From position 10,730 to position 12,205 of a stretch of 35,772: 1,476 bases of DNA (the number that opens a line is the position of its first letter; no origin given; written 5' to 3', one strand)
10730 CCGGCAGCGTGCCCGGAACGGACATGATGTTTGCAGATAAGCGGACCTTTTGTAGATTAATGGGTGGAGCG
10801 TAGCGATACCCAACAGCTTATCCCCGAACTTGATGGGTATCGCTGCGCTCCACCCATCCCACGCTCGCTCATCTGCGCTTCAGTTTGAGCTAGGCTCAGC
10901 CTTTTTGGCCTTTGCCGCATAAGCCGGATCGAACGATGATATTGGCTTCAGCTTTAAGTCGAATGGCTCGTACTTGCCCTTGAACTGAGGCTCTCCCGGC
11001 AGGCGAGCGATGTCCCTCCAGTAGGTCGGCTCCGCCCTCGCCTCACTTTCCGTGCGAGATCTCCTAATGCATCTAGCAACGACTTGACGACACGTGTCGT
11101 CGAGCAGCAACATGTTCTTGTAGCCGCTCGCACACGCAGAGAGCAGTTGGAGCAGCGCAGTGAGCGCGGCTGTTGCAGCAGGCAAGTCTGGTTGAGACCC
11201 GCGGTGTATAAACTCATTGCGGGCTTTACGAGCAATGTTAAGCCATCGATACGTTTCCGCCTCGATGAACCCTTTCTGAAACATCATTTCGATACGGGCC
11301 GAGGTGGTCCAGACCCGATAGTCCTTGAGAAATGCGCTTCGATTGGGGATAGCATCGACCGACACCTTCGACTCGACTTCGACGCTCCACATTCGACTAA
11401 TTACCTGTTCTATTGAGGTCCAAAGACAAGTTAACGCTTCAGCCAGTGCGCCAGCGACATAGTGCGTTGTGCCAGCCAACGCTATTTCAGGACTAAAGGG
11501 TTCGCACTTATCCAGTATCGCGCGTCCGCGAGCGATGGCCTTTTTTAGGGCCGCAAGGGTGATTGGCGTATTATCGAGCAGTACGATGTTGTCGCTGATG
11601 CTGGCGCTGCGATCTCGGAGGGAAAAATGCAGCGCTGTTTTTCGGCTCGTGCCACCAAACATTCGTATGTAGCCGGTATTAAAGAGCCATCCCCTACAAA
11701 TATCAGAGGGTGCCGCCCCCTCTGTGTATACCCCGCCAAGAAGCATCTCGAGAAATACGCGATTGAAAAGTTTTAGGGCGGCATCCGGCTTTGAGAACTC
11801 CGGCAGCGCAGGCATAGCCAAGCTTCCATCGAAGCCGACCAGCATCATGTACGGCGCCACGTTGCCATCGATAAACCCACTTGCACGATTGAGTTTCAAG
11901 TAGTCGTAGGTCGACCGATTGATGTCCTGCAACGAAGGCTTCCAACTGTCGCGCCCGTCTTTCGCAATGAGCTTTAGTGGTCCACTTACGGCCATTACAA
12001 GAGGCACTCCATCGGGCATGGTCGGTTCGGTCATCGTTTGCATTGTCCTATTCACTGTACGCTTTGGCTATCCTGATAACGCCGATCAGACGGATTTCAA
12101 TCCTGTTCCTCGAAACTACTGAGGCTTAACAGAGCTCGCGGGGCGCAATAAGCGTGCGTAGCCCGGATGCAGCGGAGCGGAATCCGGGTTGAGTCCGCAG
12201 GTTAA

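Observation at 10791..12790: Second low-GC islet: an orphan HEPN-motif protein and a small two-transmembrane protein, each followed by a long inverted-repeat stem-loop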

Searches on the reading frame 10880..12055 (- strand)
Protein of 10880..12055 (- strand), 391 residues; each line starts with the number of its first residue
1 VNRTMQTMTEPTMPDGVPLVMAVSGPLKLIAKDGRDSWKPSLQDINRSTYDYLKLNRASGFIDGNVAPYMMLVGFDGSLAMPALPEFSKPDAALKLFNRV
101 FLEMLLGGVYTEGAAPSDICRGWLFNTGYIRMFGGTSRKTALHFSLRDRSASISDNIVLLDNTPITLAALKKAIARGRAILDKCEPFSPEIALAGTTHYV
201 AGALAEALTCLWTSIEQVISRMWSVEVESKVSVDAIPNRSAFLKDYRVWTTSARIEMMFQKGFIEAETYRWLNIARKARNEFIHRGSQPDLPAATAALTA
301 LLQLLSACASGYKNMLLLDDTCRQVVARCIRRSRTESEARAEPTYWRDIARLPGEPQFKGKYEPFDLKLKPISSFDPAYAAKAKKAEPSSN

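Call 3: search_protein_families(library=pfam, proteins=[window:10880-12055:-], max_evalue=1)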
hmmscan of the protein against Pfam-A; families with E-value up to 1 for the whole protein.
window:10880-12055:- (391 aa): 1 family
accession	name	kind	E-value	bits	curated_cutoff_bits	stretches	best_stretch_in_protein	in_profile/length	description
PF13643.11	DUF4145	-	0.086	13.3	23.1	1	251-296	37-82/88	Domain of unknown function (DUF4145)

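Call 4: search_protein_families(library=padloc, proteins=[window:10880-12055:-], max_evalue=1)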
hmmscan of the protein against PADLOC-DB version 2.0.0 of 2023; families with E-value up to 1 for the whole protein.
window:10880-12055:- (391 aa): 0 families

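Call 5: search_protein_families(library=ncbifam, proteins=[window:10880-12055:-], max_evalue=1)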
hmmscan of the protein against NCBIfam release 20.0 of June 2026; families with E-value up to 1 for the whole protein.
window:10880-12055:- (391 aa): 1 family
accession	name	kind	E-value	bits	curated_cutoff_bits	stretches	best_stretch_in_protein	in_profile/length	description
NF000509.1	efflux_CmlA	exception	0.11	11.8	875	1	165-240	258-332/419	CmlA family chloramphenicol efflux MFS transporter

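Call 7: find_homologous_proteins(query=window:10880-12055:-, max_evalue=0.001)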
Query window:10880-12055:- (391 aa): 80 proteins with E <= 0.001 among 8000 candidates.
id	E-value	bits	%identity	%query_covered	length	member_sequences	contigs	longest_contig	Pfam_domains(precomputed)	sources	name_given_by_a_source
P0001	2.2e-256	868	100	98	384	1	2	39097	-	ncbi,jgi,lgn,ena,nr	ncbi:MAG TPA: hypothetical protein VKC56_09045 [Gallionellaceae bacterium]|nr:hypothetical protein [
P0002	7.3e-231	784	87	100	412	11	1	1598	-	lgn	-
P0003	2.7e-218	743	84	98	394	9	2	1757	-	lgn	-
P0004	1.9e-217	740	84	98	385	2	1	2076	-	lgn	-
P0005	2.9e-208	710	80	99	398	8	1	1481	-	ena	-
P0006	2.7e-207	706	80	99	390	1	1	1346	-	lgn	-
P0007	6.4e-207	705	82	97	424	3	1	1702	-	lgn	-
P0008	2.2e-205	700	81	95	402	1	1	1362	-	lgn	-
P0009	6.6e-205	699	78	96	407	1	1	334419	-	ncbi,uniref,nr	ncbi:DUF4145 domain-containing protein [Piscinibacter koreensis]|uniref:Uncharacterized protein n=1 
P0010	5.3e-204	696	79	98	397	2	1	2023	-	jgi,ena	-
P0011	6.0e-203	692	77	96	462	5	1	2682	-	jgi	jgi:uncharacterized protein YutE (UPF0331/DUF86 family)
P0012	9.7e-203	691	80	93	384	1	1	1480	-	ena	-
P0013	2.0e-202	690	79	97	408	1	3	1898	-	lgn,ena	-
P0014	3.1e-202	690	79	99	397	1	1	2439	-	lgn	-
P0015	3.7e-202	690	80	95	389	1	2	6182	-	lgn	-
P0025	5.1e-197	673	76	97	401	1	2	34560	-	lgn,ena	-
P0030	1.8e-194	664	74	98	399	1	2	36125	-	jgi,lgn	jgi:DNA-binding MltR family transcriptional regulator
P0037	2.1e-189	648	74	98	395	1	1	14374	PF13643.12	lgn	-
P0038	3.1e-189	647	77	94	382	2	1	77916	-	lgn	-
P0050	2.2e-147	509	60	96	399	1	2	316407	-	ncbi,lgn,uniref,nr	ncbi:hypothetical protein DND62_07170 [Pseudomonas syringae pv. pisi]|uniref:hypothetical protein n=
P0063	6.0e-143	495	59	97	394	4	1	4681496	-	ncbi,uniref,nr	ncbi:hypothetical protein [Stenotrophomonas pigmentata]|uniref:hypothetical protein n=1 Tax=Stenotro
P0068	1.1e-141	491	59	96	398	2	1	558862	-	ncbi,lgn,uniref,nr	ncbi:hypothetical protein [Burkholderia ambifaria]|uniref:hypothetical protein n=1 Tax=Burkholderia 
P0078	4.1e-94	334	45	95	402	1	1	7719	-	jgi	jgi:hypothetical protein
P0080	1.1e-49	188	33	88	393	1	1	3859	-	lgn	-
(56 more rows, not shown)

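Call 10: find_encoding_contigs(protein=P0009, flank=6000, max_places=2)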
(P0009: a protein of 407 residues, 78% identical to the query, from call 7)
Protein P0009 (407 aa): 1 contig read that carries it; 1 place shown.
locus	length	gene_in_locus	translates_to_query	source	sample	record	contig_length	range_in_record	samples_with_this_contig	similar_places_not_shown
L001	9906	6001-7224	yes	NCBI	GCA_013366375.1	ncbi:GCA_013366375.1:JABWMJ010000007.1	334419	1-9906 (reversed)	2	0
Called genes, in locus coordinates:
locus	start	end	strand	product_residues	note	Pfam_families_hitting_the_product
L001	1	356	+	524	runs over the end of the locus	PF02321:OEP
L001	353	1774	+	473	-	PF25917:BSH_RND, PF25885:HH_EMRA, PF25963:Beta-barrel_AAEA (weak)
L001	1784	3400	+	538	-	PF06609:TRI12 (weak), PF07690:MFS_1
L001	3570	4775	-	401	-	PF07143:AttH, PF17186:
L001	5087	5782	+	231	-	-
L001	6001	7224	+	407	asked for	-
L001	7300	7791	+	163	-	-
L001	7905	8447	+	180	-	-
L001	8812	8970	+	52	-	-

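Call 11: find_encoding_contigs(protein=P0063, flank=6000, max_places=2)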
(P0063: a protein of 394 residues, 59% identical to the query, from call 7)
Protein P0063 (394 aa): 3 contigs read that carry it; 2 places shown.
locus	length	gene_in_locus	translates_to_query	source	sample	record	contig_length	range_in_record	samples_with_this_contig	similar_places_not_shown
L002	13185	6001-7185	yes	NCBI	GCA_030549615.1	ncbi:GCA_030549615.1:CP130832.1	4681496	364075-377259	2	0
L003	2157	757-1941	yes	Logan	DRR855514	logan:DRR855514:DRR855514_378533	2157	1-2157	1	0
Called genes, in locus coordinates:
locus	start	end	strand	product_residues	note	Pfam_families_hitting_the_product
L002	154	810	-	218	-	-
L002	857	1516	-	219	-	PF00717:Peptidase_S24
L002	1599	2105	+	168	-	PF14549:P22_Cro (weak), PF15943:YdaS_toxin, PF01381:HTH_3, PF13560:HTH_31 (faint)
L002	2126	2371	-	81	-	-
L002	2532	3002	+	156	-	PF06892:Phage_CP76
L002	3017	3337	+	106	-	-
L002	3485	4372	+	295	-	PF13730:HTH_36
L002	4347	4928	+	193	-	-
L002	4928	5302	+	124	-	PF16786:RecA_dep_nuc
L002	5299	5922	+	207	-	-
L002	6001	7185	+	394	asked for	-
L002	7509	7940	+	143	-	-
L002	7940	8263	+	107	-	-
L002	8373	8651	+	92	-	-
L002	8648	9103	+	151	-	-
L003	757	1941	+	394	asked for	-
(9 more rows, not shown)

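Call 18: find_related_loci(query=A1, collection=genome_contigs, flank=8000)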
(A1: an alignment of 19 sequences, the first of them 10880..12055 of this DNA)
Query A1 (391 aa) in genome_contigs; peptide patterns used: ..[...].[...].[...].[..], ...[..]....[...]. (x = any residue, [..] = any of these).
62 stretches matched a pattern; 33 encode a relative of the query (tblastn E <= 1e-3); 33 distinct loci.
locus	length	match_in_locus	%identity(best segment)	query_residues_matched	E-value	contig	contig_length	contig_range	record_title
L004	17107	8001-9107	86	7-377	0e+0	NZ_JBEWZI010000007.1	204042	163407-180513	Uliginosibacterium flavum strain KACC:17644 NODE_7_length_204179_cov_45.021499, whole genome shotgun sequence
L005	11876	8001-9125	78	2-376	0e+0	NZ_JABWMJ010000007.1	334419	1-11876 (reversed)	Piscinibacter koreensis strain ID0723 contig7, whole genome shotgun sequence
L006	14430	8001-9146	73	4-385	0e+0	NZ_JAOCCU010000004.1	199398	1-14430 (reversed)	Mitsuaria sp. GD03876 4, whole genome shotgun sequence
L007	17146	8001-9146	72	1-383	0e+0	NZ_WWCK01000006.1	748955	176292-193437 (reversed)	Duganella rivi strain FT55W NODE_6_length_748955_cov_28.948924_6, whole genome shotgun sequence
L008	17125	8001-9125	72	8-383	0e+0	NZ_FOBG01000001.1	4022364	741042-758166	Duganella sp. CF402, whole genome shotgun sequence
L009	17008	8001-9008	79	4-339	0e+0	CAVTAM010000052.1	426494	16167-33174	MAG: uncultured beta proteobacterium isolate MFD04651.bin.2.170 genome assembly, contig: contig_610, whole genome shotgu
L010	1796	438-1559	55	16-385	3e-151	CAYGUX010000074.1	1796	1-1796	MAG TPA_asm: uncultured Bdellovibrionales bacterium isolate ERP117304_co3_82 genome assembly, contig: NODE_99859_length_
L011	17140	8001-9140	59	4-382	2e-154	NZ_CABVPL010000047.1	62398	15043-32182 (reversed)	Burkholderia latens isolate LMG 24064, whole genome shotgun sequence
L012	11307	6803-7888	39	15-372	2e-84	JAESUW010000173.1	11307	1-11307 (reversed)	MAG: Labilibaculum sp. isolate NORP351 Contig_source1382A_10856, whole genome shotgun sequence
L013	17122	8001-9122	39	5-372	3e-82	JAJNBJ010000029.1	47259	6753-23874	MAG: Flavipsychrobacter sp. isolate C_No_T20_B_bin.117 scaffold_393, whole genome shotgun sequence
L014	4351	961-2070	38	6-372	5e-80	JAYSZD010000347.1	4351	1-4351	MAG: Hymenobacter sp. isolate GFS_13525 GFS_13525_346, whole genome shotgun sequence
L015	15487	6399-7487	40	17-373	2e-79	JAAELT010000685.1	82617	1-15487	MAG: bacterium isolate Bpl_12 BplG_CONTIG6353999, whole genome shotgun sequence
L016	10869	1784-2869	39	15-372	2e-79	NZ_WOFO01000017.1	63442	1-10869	Cyclobacterium sp. SYSU L10401 NODE_17_length_63442_cov_158.067300, whole genome shotgun sequence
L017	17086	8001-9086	39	15-372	2e-78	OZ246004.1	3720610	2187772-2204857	MAG: Saprospiraceae bacterium isolate 8d485142-650c-4439-9b0f-aa87d69d59df genome assembly, chromosome: 1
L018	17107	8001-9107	38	11-372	4e-78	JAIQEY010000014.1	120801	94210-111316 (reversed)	MAG: Terriglobia bacterium isolate SRVP_12 SR-VP_26_10_2019_B_35cm_scaffold_157, whole genome shotgun sequence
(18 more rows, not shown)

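Call 24: search_solved_structures(query=A1, max_evalue=10, show_alignments=2)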
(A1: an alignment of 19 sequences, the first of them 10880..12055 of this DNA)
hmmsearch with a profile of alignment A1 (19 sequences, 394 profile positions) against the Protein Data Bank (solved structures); distinct sequences matched with E-value up to 10: 0.

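Call 26: find_related_loci(query=A1, collection=viral_contigs, flank=8000)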
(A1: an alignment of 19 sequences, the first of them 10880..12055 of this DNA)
Query A1 (391 aa) in viral_contigs; peptide patterns used: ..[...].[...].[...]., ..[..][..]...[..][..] (x = any residue, [..] = any of these).
29 stretches matched a pattern; 4 encode a relative of the query (tblastn E <= 1e-3); 4 distinct loci.
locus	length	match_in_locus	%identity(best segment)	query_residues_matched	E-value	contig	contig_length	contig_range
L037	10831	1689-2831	80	5-385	0e+0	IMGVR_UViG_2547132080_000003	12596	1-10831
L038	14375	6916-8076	74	4-391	0e+0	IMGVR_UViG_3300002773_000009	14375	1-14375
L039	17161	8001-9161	74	4-391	0e+0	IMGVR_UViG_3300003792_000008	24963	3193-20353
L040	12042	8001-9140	59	4-382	2e-155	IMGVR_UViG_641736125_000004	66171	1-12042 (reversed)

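Call 28: predict_structure(alignment_id=A1)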
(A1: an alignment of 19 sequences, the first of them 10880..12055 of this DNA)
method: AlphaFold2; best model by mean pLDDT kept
length: 391 residues; sequences in the alignment: 19
mean_pLDDT: 62.4   pTM: 0.51
mean pLDDT of the five models: 62.4, 61.2, 60.6, 58.8, 55.6
residues with pLDDT >= 90: 48; 70-90: 107; 50-70: 105; < 50: 131
segments of 3 or more residues with pLDDT < 50: 1-14, 26-69, 105-110, 126-128, 149-164, 331-358, 360-372, 386-391
pLDDT, mean of each block of 10 residues (from residue 1): 32 56 56 36 39 35 39 62 65 68 47 69 60 63 51 35 55 78 79 76 73 92 86 61 74 88 91 91 69 94 93 89 79 35 28 41 37 60 50 28
secondary structure, 60 per line:
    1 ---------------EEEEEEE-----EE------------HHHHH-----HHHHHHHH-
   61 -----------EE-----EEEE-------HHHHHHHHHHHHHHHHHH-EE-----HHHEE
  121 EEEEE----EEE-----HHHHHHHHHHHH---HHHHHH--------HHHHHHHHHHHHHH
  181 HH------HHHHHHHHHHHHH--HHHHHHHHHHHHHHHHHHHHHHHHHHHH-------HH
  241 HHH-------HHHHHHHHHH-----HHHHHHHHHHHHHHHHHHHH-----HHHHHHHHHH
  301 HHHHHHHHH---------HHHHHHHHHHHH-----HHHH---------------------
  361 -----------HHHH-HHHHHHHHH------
elements in order: E16-22 H42-46 H52-59 E79-82 H90-107 E119-125 E130-132 H138-149 H153-158 H167-182 H189-201 H204-231 H239-243 H251-260 H266-285 H291-309 H319-330 H336-339 H372-375 H377-385

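Call 30: search_protein_representatives(alignment_id=A1)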
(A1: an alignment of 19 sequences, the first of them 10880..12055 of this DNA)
Query: 19 sequences, 394 profile positions. Proteins with E-value up to 0.001 (for the whole library): 1058; up to 1e-10: 397; up to 1e-30: 157. The best 150 are listed.
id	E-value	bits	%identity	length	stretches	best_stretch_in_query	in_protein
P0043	2.4e-204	695.2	-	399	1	1-391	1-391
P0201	2.0e-139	481.4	-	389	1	6-378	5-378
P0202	7.1e-118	410.5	-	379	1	4-368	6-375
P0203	4.4e-115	401.2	-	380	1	8-371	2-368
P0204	2.0e-109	382.6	-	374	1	4-360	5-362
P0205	5.5e-107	374.6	-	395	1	4-366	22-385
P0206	2.8e-106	372.3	-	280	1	9-280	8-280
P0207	1.5e-105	369.9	-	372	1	9-361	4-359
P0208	1.4e-103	363.4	-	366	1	9-368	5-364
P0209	4.6e-102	358.4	-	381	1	7-365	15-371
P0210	9.2e-102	357.4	-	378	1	7-356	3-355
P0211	9.9e-102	357.3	-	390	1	8-360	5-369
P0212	1.3e-101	356.9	-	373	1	9-370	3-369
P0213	2.4e-101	356.0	-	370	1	9-367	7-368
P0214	6.1e-101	354.7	-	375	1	11-369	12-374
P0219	9.5e-97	340.9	-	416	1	8-357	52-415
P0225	3.2e-92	326.0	-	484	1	6-360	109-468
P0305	1.9e-46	175.3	-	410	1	24-299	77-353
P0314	1.9e-42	162.1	-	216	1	4-141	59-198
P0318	1.0e-41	159.7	-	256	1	17-204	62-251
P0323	5.8e-40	153.9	-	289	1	4-144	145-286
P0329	7.6e-38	147.0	-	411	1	27-299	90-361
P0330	9.6e-38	146.6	-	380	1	16-301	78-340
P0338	5.0e-36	141.0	-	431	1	64-303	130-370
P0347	1.1e-34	136.5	-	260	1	8-160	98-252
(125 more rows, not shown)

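Call 33: search_protein_families(library=pfam, alignment_id=A3, max_evalue=0.1)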
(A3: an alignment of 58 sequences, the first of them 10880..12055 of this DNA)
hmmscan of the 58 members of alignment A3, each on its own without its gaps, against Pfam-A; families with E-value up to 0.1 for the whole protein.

A. member 1, window:10880-12055:- (391 aa): 1 family
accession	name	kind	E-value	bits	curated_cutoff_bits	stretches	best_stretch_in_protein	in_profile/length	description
PF13643.11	DUF4145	-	0.086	13.3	23.1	0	251-296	37-82/88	Domain of unknown function (DUF4145)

B. families by the number of members that match (of 58 scanned): 14 families
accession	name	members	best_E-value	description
PF13643.11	DUF4145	30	3.6e-06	Domain of unknown function (DUF4145)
PF18731.6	HEPN_Swt1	4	0.00062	Swt1-like HEPN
PF18735.6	HEPN_RiboL-PSP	4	0.014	RiboL-PSP-HEPN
PF18739.6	HEPN_Apea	2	0.0036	Apea-like HEPN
PF04439.18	Adenyl_transf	1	0.0017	Streptomycin adenylyltransferase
PF08723.15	Gag_p15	1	0.0099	Gag protein p15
PF12645.13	HTH_16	1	0.012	Helix-turn-helix domain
PF21542.2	TetR_C_42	1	0.012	Tetracyclin repressor-like, C-terminal domain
PF17448.7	YqaH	1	0.038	Uncharacterized YqaH-like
PF16403.11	Bact_surface_Ig-like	1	0.043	Bacterial surface protein, Ig-like domain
PF04448.17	DUF551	1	0.048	Protein of unknown function (DUF551)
PF17408.7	MCD_N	1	0.077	Malonyl-CoA decarboxylase N-terminal domain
PF03874.21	RNA_pol_Rpb4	1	0.08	RNA polymerase Rpb4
PF04394.19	DUF536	1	0.082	Protein of unknown function, DUF536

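Call 56: search_protein_families(library=pfam, alignment_id=A4, max_evalue=0.00001)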
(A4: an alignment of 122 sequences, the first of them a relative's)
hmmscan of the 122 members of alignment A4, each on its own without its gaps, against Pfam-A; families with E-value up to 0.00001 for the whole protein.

A. member 1, L002:4742-5275:- (177 aa): 0 families

B. families by the number of members that match (of 122 scanned): 88 families (the first 25 are shown)
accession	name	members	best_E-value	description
PF00589.27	Phage_integrase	6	3.5e-43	Phage integrase family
PF01381.28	HTH_3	3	3.1e-13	Helix-turn-helix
PF13560.12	HTH_31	3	6.2e-08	Helix-turn-helix domain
PF06048.17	DUF927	2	8.4e-103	Domain of unknown function (DUF927)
PF22022.2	Phage_int_M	2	3e-33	Phage integrase central domain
PF13356.12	Arm-DNA-bind_3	2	1e-28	Arm DNA-binding domain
PF13495.12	Phage_int_SAM_4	2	1.8e-25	Phage integrase, N-terminal SAM-like domain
PF13579.12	Glyco_trans_4_4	2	1.2e-19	Glycosyl transferase 4-like domain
PF13439.12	Glyco_transf_4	2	1.7e-14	Glycosyltransferase Family 4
PF12844.13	HTH_19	2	1.9e-08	Helix-turn-helix domain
PF00501.34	AMP-binding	1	6.7e-91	AMP-binding enzyme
PF08323.17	Glyco_transf_5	1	7.5e-86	Starch synthase catalytic domain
PF14240.11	YHYH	1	7.4e-62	YHYH protein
PF00270.35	DEAD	1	5.2e-51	DEAD/DEAH box helicase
PF01380.27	SIS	1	6.1e-50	SIS domain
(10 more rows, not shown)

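Call 57: search_protein_families(library=padloc, alignment_id=A4, max_evalue=0.00001)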
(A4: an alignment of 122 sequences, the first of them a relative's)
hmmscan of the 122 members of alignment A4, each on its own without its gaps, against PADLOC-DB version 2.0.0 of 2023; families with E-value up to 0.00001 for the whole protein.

A. member 1, L002:4742-5275:- (177 aa): 0 families

B. families by the number of members that match (of 122 scanned): 210 families (the first 25 are shown)
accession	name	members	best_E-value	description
PDLC02926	HTH_VI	2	8.9e-11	-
PDLC04142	capH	2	8.8e-07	capH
PDLC04822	PDC-S02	1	1.1e-138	-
PDLC04807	PDC-S02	1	1.9e-110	-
PDLC04166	Dsr1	1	5.4e-109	-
PDLC04795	PDC-S02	1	1.1e-80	-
PDLC04831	PDC-S02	1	1.2e-80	-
PDLC02292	AbiEii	1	9.3e-76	AbiEii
PDLC04810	PDC-S02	1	1.9e-74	-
PDLC01136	RT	1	2.3e-70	RT (reverse transcriptase)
PDLC04803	PDC-S02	1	3.5e-69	-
PDLC04817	PDC-S02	1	1.2e-57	-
PDLC04820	PDC-S02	1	9.9e-52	-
PDLC04825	PDC-S02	1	6.7e-51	-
PDLC02063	Cas1_IIIb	1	3e-50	-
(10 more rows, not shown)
